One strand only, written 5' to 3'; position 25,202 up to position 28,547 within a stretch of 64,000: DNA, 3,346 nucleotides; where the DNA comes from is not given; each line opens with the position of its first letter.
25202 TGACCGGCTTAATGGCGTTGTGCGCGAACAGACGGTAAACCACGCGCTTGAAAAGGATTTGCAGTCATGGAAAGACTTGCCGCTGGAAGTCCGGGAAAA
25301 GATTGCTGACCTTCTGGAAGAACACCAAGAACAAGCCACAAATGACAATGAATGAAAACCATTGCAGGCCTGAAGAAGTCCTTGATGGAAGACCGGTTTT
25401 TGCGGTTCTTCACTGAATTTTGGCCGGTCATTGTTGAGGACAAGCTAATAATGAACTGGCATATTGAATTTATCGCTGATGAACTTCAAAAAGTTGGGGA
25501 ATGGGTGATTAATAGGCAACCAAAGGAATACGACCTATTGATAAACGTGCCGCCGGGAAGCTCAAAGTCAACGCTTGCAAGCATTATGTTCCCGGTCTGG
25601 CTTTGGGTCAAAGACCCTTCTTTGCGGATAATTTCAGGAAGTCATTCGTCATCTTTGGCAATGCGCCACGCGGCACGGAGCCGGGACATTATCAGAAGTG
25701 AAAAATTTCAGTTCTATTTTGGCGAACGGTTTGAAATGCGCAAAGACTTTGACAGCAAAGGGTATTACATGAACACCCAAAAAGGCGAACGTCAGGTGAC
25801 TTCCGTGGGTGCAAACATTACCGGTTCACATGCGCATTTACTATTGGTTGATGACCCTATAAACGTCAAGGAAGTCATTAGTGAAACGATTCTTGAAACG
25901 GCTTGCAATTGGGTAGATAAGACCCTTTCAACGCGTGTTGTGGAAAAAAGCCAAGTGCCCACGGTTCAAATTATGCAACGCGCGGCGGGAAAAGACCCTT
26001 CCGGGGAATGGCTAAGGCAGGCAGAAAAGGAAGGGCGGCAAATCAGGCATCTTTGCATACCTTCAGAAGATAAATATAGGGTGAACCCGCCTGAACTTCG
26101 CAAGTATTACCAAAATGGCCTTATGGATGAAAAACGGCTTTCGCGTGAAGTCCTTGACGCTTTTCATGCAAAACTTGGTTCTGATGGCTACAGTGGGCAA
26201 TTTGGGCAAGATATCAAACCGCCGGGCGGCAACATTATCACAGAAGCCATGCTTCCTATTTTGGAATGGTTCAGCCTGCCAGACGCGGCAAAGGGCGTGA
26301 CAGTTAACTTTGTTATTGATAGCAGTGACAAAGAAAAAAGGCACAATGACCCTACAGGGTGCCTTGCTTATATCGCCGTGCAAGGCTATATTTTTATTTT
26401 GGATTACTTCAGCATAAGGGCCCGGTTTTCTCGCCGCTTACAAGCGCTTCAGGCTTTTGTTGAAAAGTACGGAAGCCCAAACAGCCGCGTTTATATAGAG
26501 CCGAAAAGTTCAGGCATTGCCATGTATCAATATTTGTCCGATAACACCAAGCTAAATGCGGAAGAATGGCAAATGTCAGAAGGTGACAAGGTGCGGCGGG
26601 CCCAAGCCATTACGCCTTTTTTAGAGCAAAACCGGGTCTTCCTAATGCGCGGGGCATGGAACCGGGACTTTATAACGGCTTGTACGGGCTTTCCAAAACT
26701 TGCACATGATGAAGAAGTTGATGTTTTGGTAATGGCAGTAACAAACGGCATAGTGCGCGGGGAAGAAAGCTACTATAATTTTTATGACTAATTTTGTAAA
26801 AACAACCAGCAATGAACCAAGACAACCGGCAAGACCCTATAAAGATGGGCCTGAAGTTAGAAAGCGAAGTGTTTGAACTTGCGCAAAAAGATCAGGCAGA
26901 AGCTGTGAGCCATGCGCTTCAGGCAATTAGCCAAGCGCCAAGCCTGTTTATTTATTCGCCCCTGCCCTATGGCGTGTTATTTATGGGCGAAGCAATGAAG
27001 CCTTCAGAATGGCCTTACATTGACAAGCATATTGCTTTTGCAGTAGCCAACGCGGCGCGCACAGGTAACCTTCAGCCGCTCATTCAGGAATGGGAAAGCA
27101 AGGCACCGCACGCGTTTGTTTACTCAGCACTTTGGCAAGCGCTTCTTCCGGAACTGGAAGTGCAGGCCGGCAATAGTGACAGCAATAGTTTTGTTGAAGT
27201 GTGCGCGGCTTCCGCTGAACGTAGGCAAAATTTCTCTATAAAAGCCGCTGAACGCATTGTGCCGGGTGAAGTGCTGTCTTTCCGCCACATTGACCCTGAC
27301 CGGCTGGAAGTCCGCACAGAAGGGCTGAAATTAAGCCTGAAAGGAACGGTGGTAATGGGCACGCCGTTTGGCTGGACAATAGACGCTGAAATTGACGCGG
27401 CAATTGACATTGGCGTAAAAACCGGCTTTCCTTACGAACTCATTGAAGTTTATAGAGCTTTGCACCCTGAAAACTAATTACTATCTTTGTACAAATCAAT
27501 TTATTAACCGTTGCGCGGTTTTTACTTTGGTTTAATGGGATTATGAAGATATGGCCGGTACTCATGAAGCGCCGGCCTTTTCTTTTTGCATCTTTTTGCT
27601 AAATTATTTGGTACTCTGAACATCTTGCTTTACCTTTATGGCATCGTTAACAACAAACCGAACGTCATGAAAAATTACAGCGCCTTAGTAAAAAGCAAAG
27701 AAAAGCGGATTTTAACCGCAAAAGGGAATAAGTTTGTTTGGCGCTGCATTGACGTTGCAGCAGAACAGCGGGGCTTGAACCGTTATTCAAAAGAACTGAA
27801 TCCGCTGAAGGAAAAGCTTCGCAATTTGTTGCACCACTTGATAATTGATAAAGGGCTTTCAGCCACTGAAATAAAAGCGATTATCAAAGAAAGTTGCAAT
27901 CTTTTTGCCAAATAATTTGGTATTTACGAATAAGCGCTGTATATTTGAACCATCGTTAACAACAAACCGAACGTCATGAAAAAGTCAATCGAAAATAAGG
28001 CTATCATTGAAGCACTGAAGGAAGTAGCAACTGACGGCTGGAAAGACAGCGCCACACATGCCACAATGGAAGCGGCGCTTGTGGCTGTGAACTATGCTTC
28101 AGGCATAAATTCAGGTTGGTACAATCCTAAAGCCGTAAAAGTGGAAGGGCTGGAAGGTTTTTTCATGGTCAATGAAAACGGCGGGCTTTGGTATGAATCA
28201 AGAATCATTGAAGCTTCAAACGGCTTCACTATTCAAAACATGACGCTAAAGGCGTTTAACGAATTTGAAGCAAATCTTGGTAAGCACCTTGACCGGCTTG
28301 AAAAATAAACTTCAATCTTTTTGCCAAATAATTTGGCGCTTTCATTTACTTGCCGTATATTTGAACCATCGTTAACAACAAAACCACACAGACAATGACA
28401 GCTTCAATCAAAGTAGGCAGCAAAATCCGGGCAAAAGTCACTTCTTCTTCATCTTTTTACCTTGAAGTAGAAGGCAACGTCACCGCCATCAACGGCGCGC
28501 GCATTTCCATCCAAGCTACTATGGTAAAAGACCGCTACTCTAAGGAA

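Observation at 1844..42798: A ~70-100 nt promoter-plus-leader module repeated at least 18 times (plus decayed copies)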

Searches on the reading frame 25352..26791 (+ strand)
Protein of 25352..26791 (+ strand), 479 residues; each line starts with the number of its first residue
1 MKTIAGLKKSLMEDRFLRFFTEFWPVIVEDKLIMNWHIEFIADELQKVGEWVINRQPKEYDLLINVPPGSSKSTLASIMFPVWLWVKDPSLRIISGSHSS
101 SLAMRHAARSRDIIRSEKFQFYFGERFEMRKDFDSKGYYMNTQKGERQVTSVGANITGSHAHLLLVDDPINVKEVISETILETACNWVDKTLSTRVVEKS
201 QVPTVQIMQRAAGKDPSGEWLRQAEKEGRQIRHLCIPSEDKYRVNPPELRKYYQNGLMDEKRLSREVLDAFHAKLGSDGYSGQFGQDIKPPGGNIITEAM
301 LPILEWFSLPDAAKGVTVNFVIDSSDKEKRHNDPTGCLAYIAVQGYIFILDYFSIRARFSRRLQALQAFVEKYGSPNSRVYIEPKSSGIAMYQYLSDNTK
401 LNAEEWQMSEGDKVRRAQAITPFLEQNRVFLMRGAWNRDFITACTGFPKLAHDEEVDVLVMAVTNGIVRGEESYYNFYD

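Call 8: search_protein_families(library=phrogs, proteins=[window:25352-26791:+])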
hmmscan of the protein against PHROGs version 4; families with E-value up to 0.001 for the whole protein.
window:25352-26791:+ (479 aa): 6 families
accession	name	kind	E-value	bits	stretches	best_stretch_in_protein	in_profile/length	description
phrog_38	-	head and packaging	6.3e-73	247.7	1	10-465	267-702/760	terminase large subunit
phrog_4758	-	head and packaging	7.4e-41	141.1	1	9-238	13-235/243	terminase large subunit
phrog_5573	-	head and packaging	2.2e-13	51.2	1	260-463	29-231/250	terminase large subunit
phrog_30251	-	head and packaging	3.7e-11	43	1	62-236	58-237/799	terminase large subunit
phrog_979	-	head and packaging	1.4e-09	38.2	1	324-463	446-596/642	terminase large subunit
phrog_12171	-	head and packaging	1e-06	29.8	1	410-460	39-89/110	terminase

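Call 15: find_related_loci(query=window:25352-26791:+, collection=viral_contigs, flank=10000)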
Query window:25352-26791:+ (479 aa) in viral_contigs; peptide patterns used: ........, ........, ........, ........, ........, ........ (x = any residue, [..] = any of these).
2 stretches matched a pattern, but none encodes a relative of the query by tblastn (E <= 1e-3).

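Call 17: find_encoding_contigs(protein=window:25352-26791:+, flank=10000, max_places=10)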
Protein window:25352-26791:+ (479 aa): no gene with exactly this product is on record in the collection.

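Call 18: find_homologous_proteins(query=window:25352-26791:+, max_evalue=1e-20)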
Query window:25352-26791:+ (479 aa): 522 proteins with E <= 1e-20 among 7017 candidates; the best 120 are listed.
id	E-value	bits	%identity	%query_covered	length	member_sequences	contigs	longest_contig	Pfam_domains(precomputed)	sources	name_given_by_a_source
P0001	5.3e-272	921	100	84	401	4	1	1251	PF17289.9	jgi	jgi:predicted phage terminase large subunit-like protein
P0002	1.0e-198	679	60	100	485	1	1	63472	PF17289.9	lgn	-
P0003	9.3e-192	656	58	99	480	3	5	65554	-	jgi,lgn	jgi:predicted phage terminase large subunit-like protein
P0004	5.4e-161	555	51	99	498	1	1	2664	-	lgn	-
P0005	7.4e-147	508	49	96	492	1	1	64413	PF17289.9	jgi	-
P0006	1.9e-145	503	48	98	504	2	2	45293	-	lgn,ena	-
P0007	2.1e-143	497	47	99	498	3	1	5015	PF17289.9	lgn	-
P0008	3.5e-143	496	48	97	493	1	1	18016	PF17289.9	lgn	-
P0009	7.8e-143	495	49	95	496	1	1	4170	-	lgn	-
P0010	1.1e-141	491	46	99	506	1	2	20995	PF17289.9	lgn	-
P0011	3.0e-139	483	47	100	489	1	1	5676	PF17289.9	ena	-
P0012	3.1e-139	483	46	95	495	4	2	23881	-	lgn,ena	-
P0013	4.6e-134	466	46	98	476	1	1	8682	-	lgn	-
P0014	5.1e-134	466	47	97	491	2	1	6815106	-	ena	-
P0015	4.3e-132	459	46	95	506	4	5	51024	-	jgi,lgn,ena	jgi:predicted phage terminase large subunit-like protein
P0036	1.4e-111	392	40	97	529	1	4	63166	-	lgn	-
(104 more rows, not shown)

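Call 19: find_encoding_contigs(protein=P0002, flank=10000, max_places=3)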
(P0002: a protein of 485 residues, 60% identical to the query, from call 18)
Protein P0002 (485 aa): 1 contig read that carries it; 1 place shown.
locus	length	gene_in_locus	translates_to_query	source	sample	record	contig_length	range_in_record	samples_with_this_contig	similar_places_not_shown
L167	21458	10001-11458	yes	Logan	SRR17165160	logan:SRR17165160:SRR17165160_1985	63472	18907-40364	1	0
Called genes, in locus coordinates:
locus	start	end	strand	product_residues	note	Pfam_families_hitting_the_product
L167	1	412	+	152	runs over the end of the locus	-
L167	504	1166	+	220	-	PF20582:UPF0758_N (weak), PF04002:RadC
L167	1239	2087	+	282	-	-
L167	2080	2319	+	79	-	-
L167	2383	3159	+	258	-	PF00145:DNA_methylase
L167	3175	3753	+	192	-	PF00929:RNase_T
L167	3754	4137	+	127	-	-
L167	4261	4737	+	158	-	-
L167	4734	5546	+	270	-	-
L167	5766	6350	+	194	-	PF02195:ParB_N (weak)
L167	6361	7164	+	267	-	-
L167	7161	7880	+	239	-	PF01507:PAPS_reduct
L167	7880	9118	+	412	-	PF01507:PAPS_reduct, PF11922:DUF3440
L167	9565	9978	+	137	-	-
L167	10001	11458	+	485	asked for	PF17289:Terminase_6C (faint)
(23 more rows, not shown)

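Call 20: find_encoding_contigs(protein=P0003, flank=10000, max_places=4)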
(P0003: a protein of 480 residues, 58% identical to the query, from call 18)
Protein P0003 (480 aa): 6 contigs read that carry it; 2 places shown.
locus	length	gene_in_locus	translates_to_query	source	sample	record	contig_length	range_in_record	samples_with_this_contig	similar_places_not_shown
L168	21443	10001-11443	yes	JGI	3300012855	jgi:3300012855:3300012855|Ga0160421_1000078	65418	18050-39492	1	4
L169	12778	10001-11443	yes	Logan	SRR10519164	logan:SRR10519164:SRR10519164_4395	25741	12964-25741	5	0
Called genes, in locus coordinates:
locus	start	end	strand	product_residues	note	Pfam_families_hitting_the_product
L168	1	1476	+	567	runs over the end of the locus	-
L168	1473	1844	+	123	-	-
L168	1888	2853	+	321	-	-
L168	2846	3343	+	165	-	-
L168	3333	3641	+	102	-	-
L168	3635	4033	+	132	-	-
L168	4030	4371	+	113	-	-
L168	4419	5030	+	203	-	PF08448:PAS_4 (weak)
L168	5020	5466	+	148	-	-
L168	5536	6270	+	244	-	-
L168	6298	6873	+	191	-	PF00929:RNase_T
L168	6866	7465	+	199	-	-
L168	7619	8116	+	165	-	PF22751:DUF488-N3a (faint)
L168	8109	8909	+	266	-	-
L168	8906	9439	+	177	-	-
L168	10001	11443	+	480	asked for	-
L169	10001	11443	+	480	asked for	-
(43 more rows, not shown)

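Call 21: find_encoding_contigs(protein=P0005, flank=10000, max_places=3)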
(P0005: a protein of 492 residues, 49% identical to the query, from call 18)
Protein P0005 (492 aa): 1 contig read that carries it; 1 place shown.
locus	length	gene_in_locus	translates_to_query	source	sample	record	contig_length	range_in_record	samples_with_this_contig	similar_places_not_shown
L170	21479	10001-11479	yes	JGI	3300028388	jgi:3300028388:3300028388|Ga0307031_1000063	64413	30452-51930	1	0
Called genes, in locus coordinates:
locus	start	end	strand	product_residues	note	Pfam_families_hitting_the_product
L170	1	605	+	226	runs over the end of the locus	-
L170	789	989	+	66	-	-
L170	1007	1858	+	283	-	PF04404:ERF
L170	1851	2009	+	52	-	-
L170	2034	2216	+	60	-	-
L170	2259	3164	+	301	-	-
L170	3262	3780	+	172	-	-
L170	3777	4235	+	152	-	-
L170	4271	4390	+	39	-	-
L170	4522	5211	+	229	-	-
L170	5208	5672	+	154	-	PF05105:Phage_holin_4_1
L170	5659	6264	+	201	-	PF02195:ParB_N (weak)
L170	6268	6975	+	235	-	PF00106:adh_short, PF13561:adh_short_C2, PF08659:KR (weak)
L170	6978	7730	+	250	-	PF07883:Cupin_2 (faint)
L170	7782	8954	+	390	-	PF01507:PAPS_reduct, PF11922:DUF3440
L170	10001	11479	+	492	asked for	PF17289:Terminase_6C (faint)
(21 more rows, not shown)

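Call 25: find_encoding_contigs(protein=P0014, flank=10000, max_places=2)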
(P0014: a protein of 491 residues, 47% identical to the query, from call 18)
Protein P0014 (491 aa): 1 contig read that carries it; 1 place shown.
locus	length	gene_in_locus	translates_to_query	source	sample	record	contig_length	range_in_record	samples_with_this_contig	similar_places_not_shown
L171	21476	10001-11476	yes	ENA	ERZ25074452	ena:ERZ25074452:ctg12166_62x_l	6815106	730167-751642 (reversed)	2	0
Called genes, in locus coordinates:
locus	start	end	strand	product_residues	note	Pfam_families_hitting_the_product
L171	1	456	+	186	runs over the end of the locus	-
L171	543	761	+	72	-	-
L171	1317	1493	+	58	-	-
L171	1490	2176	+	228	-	PF04404:ERF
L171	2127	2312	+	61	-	-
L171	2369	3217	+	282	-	-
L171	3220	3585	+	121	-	-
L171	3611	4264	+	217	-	-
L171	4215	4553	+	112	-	-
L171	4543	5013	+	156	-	-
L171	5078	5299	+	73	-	-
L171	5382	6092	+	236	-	PF01520:Amidase_3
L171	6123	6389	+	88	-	-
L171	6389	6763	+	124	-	-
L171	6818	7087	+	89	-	-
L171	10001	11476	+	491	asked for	-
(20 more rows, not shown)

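Call 26: find_encoding_contigs(protein=P0006, flank=10000, max_places=2)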
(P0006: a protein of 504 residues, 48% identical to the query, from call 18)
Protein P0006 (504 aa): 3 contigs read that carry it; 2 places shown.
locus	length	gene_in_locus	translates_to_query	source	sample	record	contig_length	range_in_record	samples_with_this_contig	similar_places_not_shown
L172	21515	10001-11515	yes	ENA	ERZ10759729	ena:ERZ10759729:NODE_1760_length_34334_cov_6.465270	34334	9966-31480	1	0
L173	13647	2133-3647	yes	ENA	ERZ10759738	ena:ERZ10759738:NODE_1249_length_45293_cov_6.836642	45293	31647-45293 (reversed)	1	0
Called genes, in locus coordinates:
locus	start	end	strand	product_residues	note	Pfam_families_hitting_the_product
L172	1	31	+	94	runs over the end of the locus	-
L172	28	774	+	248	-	PF04404:ERF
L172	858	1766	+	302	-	PF12684:DUF3799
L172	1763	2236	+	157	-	-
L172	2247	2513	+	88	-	-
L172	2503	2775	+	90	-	-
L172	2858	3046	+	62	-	-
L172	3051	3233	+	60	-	-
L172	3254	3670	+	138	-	-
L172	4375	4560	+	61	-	-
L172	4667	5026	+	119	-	-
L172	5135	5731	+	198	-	-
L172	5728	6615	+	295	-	-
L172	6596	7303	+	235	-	PF06508:QueC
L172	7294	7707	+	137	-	PF21818:DUF6884, PF03883:H2O2_YaaD (weak)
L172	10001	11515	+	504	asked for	-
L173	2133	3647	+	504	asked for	-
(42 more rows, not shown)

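Call 27: find_encoding_contigs(protein=P0036, flank=10000, max_places=2)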
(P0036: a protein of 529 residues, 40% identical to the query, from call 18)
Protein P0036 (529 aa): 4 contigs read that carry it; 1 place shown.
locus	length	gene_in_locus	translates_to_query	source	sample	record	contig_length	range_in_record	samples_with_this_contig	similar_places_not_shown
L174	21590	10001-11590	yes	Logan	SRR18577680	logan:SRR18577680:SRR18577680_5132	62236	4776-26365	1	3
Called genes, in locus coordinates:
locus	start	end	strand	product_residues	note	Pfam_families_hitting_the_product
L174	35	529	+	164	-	-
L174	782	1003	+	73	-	-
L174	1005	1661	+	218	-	-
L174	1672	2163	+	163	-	-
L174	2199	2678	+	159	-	-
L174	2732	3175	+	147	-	-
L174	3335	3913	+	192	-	-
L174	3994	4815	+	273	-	PF04098:Rad52_Rad22 (weak)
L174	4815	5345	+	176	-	-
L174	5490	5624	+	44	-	-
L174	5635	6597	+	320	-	PF01555:N6_N4_Mtase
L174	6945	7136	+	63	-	-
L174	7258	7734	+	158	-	-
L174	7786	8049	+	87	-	-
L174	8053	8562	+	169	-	-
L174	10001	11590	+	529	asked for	-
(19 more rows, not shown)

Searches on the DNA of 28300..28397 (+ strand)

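Call 76: search_dna_similar(query=window:28300-28397:+, collection=phages, mode=distant, max_evalue=1, max_rows=15)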
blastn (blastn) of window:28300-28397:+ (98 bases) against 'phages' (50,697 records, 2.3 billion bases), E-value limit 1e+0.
Records with a match: 51; places in all: 51; records where one place covers at least 80% of the query: 0.
Best place of each record, by identity: >=99% 28; 90-95% 8; 80-90% 4; 60-80% 11.
By first word of the organism name: Pseudomonas 24; Escherichia 11; Cyanophage 5; Riemerella 3; uncultured 2; Stenotrophomonas 2; Enterobacter 1; Bacteriophage 1; Xanthomonas 1; Pseudoxanthomonas 1.
By host as written in the record: Escherichia coli B 7; Pseudomonas aeruginosa 6; Pseudomonas syringae 6; Synechococcus 5; Escherichia coli 4; - 3; Pseudomonas sp. 3; Pseudomonas aeruginosa PA25 2; and 12 more.
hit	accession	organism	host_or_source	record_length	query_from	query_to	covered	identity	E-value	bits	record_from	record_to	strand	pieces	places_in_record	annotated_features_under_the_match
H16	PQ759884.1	Escherichia phage Pu-Krd-SF4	Escherichia coli B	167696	6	49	45%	79.5%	9e-1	38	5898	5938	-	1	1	MotA-like activator of middle period transcription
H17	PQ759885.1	Escherichia phage Pu-Krd-SF5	Escherichia coli B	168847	6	49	45%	79.5%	9e-1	38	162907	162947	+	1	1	MotA-like activator of middle period transcription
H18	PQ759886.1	Escherichia phage Pu-Krd-SF6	Escherichia coli B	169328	6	49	45%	79.5%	9e-1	38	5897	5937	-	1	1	MotA-like activator of middle period transcription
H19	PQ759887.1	Escherichia phage Pu-Krd-SF7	Escherichia coli B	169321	6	49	45%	79.5%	9e-1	38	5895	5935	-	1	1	MotA-like activator of middle period transcription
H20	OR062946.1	Escherichia phage 310Ecol104PP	Escherichia coli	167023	6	49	45%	79.5%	9e-1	38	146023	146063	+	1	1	motA: middle transcription regulatory protein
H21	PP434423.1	Escherichia phage 236Ecol005PP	Escherichia coli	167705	6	49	45%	79.5%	9e-1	38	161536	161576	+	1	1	middle transcription regulatory protein motA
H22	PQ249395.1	Escherichia phage Pu-Krd-SF1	Escherichia coli B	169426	6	49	45%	79.5%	9e-1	38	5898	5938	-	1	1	MotA-like activator of middle period transcription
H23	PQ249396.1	Escherichia phage Pu-Krd-SF2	Escherichia coli B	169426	6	49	45%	79.5%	9e-1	38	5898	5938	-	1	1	MotA-like activator of middle period transcription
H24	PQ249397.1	Escherichia phage Pu-Krd-SF3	Escherichia coli B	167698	6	49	45%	79.5%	9e-1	38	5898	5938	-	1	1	MotA-like activator of middle period transcription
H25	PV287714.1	Escherichia phage HMD-9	Escherichia coli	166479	6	49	45%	79.5%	9e-1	38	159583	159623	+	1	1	middle transcription regulatory protein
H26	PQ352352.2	Escherichia phage vB_EcoM_PTE-Eco15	Escherichia coli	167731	6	49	45%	79.5%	9e-1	38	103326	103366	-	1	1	transcriptional regulator of middle promoters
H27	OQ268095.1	Riemerella phage vB_RanS_CRP5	Riemerella anatipestifer RAf2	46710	26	64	40%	84.6%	7e-2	41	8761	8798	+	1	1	hypothetical protein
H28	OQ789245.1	Riemerella phage vB_RanS_CRP6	Riemerella anatipestifer RAf63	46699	26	64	40%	84.6%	7e-2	41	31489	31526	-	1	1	hypothetical protein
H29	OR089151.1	Riemerella phage vB_RanS_CRP19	Riemerella anatipestifer RAf490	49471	26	64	40%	84.6%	7e-2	41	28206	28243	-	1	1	hypothetical protein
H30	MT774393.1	uncultured phage cr127_1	human feces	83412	2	35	35%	91.2%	5e-4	49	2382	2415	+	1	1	none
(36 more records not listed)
